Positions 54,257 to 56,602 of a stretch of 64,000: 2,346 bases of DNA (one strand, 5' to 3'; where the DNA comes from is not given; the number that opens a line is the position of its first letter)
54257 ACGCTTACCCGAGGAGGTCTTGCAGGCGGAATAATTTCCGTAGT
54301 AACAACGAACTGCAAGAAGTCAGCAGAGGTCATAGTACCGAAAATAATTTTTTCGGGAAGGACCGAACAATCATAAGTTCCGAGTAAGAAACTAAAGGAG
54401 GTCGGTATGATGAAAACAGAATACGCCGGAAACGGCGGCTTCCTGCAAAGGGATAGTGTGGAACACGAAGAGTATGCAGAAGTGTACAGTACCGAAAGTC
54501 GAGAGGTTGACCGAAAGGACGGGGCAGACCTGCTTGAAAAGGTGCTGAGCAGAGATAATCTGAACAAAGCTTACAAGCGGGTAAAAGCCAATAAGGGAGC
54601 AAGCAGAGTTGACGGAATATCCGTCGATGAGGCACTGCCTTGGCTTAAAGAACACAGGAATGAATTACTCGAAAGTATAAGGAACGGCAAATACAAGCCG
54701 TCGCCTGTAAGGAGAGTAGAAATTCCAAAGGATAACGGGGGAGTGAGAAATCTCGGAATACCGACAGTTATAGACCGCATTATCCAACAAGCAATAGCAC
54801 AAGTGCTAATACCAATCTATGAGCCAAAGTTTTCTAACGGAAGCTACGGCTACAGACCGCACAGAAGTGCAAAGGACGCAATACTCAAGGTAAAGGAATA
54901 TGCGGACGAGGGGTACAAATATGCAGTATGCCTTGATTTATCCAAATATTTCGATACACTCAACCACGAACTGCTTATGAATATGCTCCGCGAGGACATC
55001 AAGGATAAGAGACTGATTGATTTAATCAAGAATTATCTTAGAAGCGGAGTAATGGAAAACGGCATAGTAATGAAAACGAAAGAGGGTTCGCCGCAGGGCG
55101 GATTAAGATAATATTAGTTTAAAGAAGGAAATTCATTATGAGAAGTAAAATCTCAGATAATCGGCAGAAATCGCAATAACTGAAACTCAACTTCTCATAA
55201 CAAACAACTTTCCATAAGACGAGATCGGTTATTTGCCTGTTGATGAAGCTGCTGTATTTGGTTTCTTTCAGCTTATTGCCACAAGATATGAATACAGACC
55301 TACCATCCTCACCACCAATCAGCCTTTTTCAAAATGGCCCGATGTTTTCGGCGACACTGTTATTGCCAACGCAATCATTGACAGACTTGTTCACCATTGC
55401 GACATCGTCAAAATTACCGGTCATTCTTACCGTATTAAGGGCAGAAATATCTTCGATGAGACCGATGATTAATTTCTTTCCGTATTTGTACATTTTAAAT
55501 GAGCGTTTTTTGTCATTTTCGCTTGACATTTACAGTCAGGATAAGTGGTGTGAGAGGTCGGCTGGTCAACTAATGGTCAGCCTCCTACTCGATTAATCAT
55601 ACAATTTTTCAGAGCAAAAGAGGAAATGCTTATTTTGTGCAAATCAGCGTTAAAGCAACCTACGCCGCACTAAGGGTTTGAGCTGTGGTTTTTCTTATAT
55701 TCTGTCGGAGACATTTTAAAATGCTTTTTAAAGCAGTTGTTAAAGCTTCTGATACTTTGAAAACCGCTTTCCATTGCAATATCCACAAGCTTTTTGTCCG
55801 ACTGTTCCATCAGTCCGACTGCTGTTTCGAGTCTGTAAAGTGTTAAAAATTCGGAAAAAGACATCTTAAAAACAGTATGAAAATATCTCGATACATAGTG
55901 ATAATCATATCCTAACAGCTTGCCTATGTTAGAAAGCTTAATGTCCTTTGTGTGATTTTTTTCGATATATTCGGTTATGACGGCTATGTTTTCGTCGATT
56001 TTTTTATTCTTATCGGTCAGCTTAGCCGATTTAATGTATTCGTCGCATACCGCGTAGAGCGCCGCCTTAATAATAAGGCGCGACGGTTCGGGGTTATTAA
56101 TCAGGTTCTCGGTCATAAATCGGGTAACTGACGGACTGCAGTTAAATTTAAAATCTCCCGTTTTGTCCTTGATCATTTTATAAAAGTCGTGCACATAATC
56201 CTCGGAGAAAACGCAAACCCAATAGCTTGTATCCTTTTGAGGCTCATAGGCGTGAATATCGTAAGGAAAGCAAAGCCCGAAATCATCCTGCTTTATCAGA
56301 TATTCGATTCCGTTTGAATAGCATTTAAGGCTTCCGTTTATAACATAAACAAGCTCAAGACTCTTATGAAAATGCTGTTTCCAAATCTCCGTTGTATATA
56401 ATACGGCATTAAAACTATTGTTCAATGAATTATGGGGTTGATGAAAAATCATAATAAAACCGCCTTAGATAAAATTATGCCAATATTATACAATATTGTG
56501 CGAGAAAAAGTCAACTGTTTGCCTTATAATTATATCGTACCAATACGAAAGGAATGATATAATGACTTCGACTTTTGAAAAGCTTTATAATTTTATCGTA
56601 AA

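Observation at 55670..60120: Compact glycyl-radical-enzyme locus (AraC | short GRE - SGNH esterase - activase) with no assignable chemistry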

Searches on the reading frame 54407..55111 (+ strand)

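Call 3: search_protein_families(library=pfam, proteins=[window:54407-55111:+], max_evalue=0.01)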
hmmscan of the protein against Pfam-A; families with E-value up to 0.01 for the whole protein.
window:54407-55111:+ (234 aa): 1 family
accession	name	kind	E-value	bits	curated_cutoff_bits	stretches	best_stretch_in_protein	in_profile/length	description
PF00078.32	RVT_1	-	7.9e-18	65.4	29.6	1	106-232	1-123/205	Reverse transcriptase (RNA-dependent DNA polymerase)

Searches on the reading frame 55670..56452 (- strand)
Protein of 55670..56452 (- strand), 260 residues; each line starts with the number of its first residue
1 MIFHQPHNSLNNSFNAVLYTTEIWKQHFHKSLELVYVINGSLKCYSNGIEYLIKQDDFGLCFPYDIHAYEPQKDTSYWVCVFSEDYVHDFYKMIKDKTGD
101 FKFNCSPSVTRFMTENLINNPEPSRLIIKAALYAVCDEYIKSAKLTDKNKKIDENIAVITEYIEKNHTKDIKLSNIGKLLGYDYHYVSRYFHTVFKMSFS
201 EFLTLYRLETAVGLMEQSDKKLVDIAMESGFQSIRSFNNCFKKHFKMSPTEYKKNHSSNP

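Call 3: search_protein_families(library=pfam, proteins=[window:55670-56452:-], max_evalue=0.01)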
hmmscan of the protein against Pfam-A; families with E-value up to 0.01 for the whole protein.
window:55670-56452:- (260 aa): 3 families
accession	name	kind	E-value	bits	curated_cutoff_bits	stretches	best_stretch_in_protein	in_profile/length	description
PF12833.13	HTH_18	-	6.3e-19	68.5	33.6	1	179-254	4-79/80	Helix-turn-helix domain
PF00165.29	HTH_AraC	-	2.8e-14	53.3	26.6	2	215-252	1-40/42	Bacterial regulatory helix-turn-helix proteins, AraC family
PF02311.25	AraC_binding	-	7e-07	29.5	21.1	1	25-77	17-71/135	AraC-like ligand binding domain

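Call 4: search_protein_families(library=ncbifam, proteins=[window:55670-56452:-], max_evalue=0.01)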
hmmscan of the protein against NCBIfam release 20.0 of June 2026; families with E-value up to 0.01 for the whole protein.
window:55670-56452:- (260 aa): 31 families (the best 25 are shown)
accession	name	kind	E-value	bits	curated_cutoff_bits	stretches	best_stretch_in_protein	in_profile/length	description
NF047455.1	TF_Staph_AryK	equivalog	7.1e-23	80.7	850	1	22-257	13-260/759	transcriptional regulator AryK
NF007584.0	PRK10219.1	equivalog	3.6e-15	56.2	174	1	153-254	4-105/107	superoxide response transcriptional regulator SoxS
NF012144.2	ramA_TF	equivalog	1.5e-14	54.3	180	1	155-256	6-107/108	RamA family antibiotic efflux transcriptional regulator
NF047788.1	TransRegPocR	equivalog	1.8e-14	53.7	500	1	141-258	176-293/296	transcriptional regulator PocR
NF007693.0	PRK10371.1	equivalog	2.6e-13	49.9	253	1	147-255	191-299/309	transcriptional regulator MelR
NF049932.1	TranspRegBtr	equivalog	1.9e-12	46.5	900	1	140-256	151-266/531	bacillibactin transport transcriptional regulator Btr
NF006902.0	PRK09393.1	equivalog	1.6e-11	44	425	1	151-258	217-324/327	transcriptional regulator FtrA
NF033869.1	viru_reg_Rsp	equivalog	4.1e-11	42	400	1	151-254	143-247/701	AraC family transcriptional regulator Rsp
NF010028.0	PRK13503.1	equivalog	1.8e-10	40.7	288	1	140-256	157-273/278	HTH-type transcriptional activator RhaS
NF012228.1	RobA_TF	equivalog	2.8e-10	40.1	380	1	159-256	8-105/286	MDR efflux pump AcrAB transcriptional activator RobA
NF052371.1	TransRegGbdRPseu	equivalog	1.5e-09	37.4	480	1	157-257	228-328/365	choline metabolism transcriptional regulator GbdR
NF007860.0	PRK10572.1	equivalog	2e-09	36.7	208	1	38-257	56-286/292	arabinose operon transcriptional regulator AraC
NF011701.0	PRK15121.1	equivalog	4.6e-08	32.9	426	1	160-256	11-107/289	MDR efflux pump AcrAB transcriptional activator RobA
TIGR04094.1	adjacent_YSIRK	equivalog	1.2e-06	27.7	200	1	148-253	279-383/383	YSIRK-targeted surface antigen transcriptional regulator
NF007243.0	PRK09685.1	equivalog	3e-06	26.9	199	1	174-256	219-302/303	transcriptional regulator FeaR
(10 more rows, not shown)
